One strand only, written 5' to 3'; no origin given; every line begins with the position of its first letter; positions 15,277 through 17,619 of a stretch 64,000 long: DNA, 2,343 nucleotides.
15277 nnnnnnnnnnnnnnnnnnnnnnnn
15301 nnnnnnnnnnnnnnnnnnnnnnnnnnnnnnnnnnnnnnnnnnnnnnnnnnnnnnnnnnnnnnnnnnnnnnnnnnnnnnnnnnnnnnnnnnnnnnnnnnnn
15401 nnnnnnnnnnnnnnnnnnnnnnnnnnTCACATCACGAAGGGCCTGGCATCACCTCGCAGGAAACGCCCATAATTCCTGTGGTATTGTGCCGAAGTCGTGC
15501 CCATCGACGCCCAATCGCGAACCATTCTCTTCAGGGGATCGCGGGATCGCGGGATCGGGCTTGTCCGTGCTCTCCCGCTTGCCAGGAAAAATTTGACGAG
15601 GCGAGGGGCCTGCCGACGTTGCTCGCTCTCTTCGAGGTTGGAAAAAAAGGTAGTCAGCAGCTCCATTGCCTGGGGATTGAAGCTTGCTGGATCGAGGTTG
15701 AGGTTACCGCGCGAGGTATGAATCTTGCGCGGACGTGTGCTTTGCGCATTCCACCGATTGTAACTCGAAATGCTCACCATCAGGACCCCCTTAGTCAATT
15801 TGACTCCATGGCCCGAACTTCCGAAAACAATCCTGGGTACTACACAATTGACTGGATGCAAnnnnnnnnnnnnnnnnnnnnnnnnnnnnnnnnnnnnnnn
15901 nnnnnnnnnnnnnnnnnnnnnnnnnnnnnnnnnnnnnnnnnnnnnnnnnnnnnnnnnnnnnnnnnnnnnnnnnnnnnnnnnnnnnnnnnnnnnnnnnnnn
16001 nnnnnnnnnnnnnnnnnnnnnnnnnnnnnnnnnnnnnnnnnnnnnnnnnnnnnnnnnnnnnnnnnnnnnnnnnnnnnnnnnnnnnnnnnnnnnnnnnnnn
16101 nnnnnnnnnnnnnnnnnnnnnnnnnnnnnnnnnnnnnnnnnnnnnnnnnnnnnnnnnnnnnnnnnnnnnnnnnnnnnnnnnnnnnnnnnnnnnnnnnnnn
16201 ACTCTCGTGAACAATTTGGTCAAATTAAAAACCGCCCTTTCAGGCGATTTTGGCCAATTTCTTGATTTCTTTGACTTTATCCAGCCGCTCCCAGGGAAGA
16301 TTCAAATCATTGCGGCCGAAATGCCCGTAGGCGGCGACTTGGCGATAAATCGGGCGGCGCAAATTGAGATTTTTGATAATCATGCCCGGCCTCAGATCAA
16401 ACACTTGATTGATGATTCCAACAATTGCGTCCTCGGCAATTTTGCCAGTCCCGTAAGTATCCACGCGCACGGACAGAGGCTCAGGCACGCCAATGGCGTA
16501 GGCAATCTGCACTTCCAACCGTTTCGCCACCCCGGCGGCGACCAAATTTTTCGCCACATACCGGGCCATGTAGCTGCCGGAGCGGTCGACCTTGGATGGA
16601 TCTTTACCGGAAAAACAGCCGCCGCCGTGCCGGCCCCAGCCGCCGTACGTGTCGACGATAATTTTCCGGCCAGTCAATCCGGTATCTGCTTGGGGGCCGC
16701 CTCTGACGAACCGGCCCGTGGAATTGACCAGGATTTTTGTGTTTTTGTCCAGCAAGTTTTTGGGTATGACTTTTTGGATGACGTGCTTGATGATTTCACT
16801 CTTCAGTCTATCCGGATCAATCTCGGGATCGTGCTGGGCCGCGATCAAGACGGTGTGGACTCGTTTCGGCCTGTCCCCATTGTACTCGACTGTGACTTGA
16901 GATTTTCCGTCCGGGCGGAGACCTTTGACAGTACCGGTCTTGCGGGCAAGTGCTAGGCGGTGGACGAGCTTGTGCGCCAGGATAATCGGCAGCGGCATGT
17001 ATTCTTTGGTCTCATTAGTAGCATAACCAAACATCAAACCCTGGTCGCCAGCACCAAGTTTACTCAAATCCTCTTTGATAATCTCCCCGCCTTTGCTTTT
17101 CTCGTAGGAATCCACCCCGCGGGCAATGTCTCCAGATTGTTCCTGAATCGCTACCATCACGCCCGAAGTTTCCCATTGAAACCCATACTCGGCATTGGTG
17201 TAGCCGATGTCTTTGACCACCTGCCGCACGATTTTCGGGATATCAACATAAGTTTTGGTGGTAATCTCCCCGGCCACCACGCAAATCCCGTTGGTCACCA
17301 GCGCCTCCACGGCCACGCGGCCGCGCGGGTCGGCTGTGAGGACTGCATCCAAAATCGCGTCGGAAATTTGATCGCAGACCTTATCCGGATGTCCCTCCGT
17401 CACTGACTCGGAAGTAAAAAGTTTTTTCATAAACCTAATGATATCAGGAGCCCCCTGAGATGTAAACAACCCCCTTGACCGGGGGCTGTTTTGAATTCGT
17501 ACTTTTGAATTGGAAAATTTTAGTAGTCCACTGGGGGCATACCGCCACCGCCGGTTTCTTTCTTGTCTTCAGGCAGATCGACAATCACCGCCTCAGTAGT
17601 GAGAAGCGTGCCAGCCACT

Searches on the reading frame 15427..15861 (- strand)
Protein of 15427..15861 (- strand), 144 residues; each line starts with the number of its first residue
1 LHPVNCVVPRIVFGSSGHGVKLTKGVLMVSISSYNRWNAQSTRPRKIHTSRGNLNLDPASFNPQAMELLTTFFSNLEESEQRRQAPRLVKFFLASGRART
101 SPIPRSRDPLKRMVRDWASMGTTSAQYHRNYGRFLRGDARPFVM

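Call 8: search_protein_families(library=pfam, proteins=[window:15427-15861:-], max_evalue=1)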
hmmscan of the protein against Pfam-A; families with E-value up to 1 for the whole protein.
window:15427-15861:- (144 aa): 1 family
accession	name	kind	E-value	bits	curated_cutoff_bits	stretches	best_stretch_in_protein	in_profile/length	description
PF21733.3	Death_3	-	0.11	13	27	1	68-120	11-65/106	Death domain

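Call 16: find_encoding_contigs(protein=window:15427-15861:-, flank=3000, max_places=10)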
Protein window:15427-15861:- (144 aa): no gene with exactly this product is on record in the collection.

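Call 35: find_homologous_proteins(query=window:15427-15780:-, max_evalue=0.01)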
Query window:15427-15780:- (117 aa): 1 proteins with E <= 0.01 among 2 candidates.
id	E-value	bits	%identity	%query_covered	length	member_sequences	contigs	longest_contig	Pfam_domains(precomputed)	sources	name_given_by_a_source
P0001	6.7e-72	256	100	100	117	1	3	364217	-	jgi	jgi:hypothetical protein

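Call 54: search_protein_representatives(protein=window:15427-15780:-)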
Query: 117 residues. Proteins with E-value up to 0.001 (for the whole library): 2; up to 1e-10: 2; up to 1e-30: 1. The best 2 are listed.
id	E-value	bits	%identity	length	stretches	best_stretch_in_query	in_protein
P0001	2.1e-72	256.2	100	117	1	1-117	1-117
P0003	1.4e-17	79.8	49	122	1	9-117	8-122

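Call 56: find_encoding_contigs(protein=P0003, flank=6000, max_places=6)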
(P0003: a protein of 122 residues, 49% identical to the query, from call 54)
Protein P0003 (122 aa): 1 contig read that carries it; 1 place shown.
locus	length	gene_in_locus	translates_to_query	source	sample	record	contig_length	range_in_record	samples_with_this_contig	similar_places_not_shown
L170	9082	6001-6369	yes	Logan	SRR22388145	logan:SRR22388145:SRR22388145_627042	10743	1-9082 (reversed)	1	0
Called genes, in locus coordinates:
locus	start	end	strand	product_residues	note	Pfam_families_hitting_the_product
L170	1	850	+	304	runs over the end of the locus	PF01149:Fapy_DNA_glyco, PF06831:H2TH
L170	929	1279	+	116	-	-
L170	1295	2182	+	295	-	-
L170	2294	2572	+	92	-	PF00166:Cpn10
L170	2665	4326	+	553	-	PF00118:Cpn60_TCP1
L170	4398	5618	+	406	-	PF00438:S-AdoMet_synt_N, PF02772:S-AdoMet_synt_M, PF02773:S-AdoMet_synt_C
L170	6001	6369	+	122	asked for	-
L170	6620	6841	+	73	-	-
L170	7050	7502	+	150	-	-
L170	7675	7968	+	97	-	PF01783:Ribosomal_L32p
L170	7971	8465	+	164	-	PF01029:NusB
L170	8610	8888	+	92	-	PF00216:Bac_DNA_binding, PF18291:HU-HIG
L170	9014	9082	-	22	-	?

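Call 73: predict_structure(alignment_id=A10)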
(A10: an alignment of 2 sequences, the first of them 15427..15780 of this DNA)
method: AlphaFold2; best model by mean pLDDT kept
length: 117 residues; sequences in the alignment: 2
mean_pLDDT: 51.6   pTM: 0.31
mean pLDDT of the five models: 51.6, 49.7, 47.6, 46.8, 44.0
residues with pLDDT >= 90: 0; 70-90: 8; 50-70: 55; < 50: 54
segments of 3 or more residues with pLDDT < 50: 1-33, 70-79, 94-96, 112-117
pLDDT, mean of each block of 10 residues (from residue 1): 40 43 40 54 71 66 58 42 53 52 53 42
secondary structure, 60 per line:
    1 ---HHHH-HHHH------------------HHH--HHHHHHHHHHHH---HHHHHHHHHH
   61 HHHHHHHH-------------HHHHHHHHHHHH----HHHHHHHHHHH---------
elements in order: H4-7 H9-12 H36-47 H51-68 H82-93 H98-108

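Call 80: search_protein_families(library=ncbifam, proteins=[window:15427-15780:-, P0003], max_evalue=0.1)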
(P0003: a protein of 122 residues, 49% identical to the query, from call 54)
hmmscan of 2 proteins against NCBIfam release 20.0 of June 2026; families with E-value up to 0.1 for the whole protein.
window:15427-15780:- (117 aa): 0 families

P0003 (122 aa): 0 families

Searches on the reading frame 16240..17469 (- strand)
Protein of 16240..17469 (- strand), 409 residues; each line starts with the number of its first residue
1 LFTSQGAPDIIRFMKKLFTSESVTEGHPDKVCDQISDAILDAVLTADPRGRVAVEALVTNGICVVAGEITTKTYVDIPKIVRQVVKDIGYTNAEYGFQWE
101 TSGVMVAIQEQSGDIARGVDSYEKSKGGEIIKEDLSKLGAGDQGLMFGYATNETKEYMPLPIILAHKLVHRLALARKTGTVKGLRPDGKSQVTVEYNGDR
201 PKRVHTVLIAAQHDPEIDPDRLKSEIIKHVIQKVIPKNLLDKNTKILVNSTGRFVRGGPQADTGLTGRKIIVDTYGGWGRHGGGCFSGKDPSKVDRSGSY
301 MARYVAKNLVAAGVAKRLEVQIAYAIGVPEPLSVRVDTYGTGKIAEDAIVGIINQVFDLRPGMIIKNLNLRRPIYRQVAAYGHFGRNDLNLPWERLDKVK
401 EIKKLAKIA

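Call 7: find_related_loci(query=window:16240-17469:-, collection=genome_contigs, flank=6000)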
Query window:16240-17469:- (409 aa) in genome_contigs; peptide patterns used: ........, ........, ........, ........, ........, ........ (x = any residue, [..] = any of these).
600 stretches matched a pattern (row limit reached: there are more); 578 encode a relative of the query (tblastn E <= 1e-3); the best 80 are kept; 80 distinct loci.
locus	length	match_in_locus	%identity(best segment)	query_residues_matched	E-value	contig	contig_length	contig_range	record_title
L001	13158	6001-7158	85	14-399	0e+0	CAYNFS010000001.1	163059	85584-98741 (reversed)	MAG TPA_asm: uncultured Candidatus Saccharibacteria bacterium isolate binchicken_co38_1306 genome assembly, contig: NODE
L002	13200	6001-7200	80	10-404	0e+0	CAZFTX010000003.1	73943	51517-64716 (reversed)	MAG TPA_asm: uncultured Candidatus Saccharibacteria bacterium isolate SRP342105_co1_257 genome assembly, contig: NODE_42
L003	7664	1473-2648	67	11-402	0e+0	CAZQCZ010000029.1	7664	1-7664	MAG TPA_asm: uncultured Candidatus Saccharibacteria bacterium isolate SRP098346_co1_87 genome assembly, contig: NODE_131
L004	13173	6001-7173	65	14-404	1e-171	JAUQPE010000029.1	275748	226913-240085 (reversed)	MAG: Thermotogota bacterium isolate GMQP.bins.24.201705 NODE_13_length_275748_cov_37.3256, whole genome shotgun sequence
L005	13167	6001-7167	64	14-404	2e-166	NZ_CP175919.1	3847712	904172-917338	Clostridium sp. FAM 1755 chromosome, complete genome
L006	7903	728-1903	60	17-408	5e-164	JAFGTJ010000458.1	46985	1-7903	MAG: Anaerolineae bacterium isolate Zod_Metabat.964 k87_7578629, whole genome shotgun sequence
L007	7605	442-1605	60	17-407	4e-164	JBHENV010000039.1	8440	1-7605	MAG: Candidatus Limnocylindria bacterium isolate S5_bin.29.orig S5_k141_912900, whole genome shotgun sequence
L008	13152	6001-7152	60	17-403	1e-163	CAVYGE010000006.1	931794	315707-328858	MAG: uncultured Chloroflexia bacterium isolate MFD01275.bin.2.46 genome assembly, contig: contig_8809, whole genome shot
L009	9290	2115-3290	59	15-406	3e-163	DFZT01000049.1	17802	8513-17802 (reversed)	MAG TPA_asm: Firmicutes bacterium UBA4049 UBA4049_contig_988, whole genome shotgun sequence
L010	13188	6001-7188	63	14-408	4e-163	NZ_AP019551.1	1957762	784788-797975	Athalassotoga saccharophila strain NAS-01 chromosome, complete genome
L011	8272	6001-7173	62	15-406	6e-162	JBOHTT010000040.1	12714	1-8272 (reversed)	MAG: Vulcanimicrobiaceae bacterium isolate TC-S_metawrap_bin.251 k127_783016, whole genome shotgun sequence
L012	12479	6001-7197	60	8-406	1e-161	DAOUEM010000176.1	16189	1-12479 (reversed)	MAG TPA_asm: Anaerolineae bacterium isolate N6_285 k139_1599304, whole genome shotgun sequence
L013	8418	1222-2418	58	2-403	1e-161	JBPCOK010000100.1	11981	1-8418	MAG: Candidatus Limnocylindria bacterium isolate TH_ant_mag_154 S1Ck127_4818447_flag_0_multi_47.0000_len_11981, whole ge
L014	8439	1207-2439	58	1-408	9e-162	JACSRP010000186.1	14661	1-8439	MAG: Anaerolineae bacterium isolate CH4 contig-70_5149, whole genome shotgun sequence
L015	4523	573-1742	62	17-408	1e-165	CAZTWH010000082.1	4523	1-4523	MAG TPA_asm: uncultured Dehalococcoidia bacterium isolate binchicken_co6_460 genome assembly, contig: NODE_26280_length_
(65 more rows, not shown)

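Call 26: find_related_loci(query=window:16240-17430:-, collection=metagenome_contigs, flank=6000)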
Query window:16240-17430:- (396 aa) in metagenome_contigs; peptide patterns used: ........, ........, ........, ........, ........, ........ (x = any residue, [..] = any of these).
600 stretches matched a pattern (row limit reached: there are more); 587 encode a relative of the query (tblastn E <= 1e-3); the best 80 are kept; 80 distinct loci.
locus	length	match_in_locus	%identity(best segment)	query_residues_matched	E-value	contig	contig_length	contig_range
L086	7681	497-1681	86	1-395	0e+0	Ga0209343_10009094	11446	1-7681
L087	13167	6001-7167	84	1-389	0e+0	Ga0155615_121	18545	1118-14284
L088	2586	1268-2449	82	2-395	0e+0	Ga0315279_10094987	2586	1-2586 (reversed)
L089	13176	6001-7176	62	1-393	9e-170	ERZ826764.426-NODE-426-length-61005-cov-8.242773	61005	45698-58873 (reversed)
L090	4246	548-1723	63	3-393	1e-173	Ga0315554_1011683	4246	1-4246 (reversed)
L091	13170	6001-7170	67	1-388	0e+0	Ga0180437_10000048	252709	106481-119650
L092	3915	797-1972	60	2-393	5e-172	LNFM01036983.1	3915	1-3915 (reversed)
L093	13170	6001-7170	62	2-393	2e-165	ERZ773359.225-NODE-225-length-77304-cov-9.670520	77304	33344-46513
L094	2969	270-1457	60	2-391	4e-172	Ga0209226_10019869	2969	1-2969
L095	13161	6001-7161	61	4-391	2e-162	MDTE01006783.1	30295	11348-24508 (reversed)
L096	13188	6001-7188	61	1-395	3e-162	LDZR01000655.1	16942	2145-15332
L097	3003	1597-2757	61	4-393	4e-171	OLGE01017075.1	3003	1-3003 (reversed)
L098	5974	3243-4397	61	4-391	7e-163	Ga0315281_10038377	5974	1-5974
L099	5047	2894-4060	61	4-393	1e-164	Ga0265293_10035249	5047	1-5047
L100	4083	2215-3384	60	4-396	1e-164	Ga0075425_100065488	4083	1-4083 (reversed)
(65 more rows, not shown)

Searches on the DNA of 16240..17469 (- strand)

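Call 9: search_rna_families(sources=[L001, L002, L003, L042], threshold=gathering)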
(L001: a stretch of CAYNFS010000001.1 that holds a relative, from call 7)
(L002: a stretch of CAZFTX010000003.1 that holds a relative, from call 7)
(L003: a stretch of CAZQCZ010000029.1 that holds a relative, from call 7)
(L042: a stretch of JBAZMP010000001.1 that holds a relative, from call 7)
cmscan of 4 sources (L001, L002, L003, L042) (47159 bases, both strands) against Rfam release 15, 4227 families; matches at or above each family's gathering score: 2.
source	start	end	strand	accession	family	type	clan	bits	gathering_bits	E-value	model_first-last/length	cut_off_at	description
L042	1544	1614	+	RF00005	tRNA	Gene; tRNA;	CL00001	64.3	29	8.4e-12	1-71/71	no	tRNA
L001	11788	11858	+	RF00005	tRNA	Gene; tRNA;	CL00001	56.3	29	1.4e-09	1-71/71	no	tRNA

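Call 31: search_rna_families(sources=[L086, L087, L088, L091], threshold=gathering)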
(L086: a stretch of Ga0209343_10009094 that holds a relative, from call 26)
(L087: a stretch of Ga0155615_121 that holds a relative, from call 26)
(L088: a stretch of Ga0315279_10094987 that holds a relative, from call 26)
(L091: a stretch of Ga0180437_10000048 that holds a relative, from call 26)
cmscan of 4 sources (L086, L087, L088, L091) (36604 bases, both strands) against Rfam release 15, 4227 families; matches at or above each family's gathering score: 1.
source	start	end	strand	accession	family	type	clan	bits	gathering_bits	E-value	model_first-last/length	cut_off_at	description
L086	6051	6121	+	RF00005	tRNA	Gene; tRNA;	CL00001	58.9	29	2e-10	1-71/71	no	tRNA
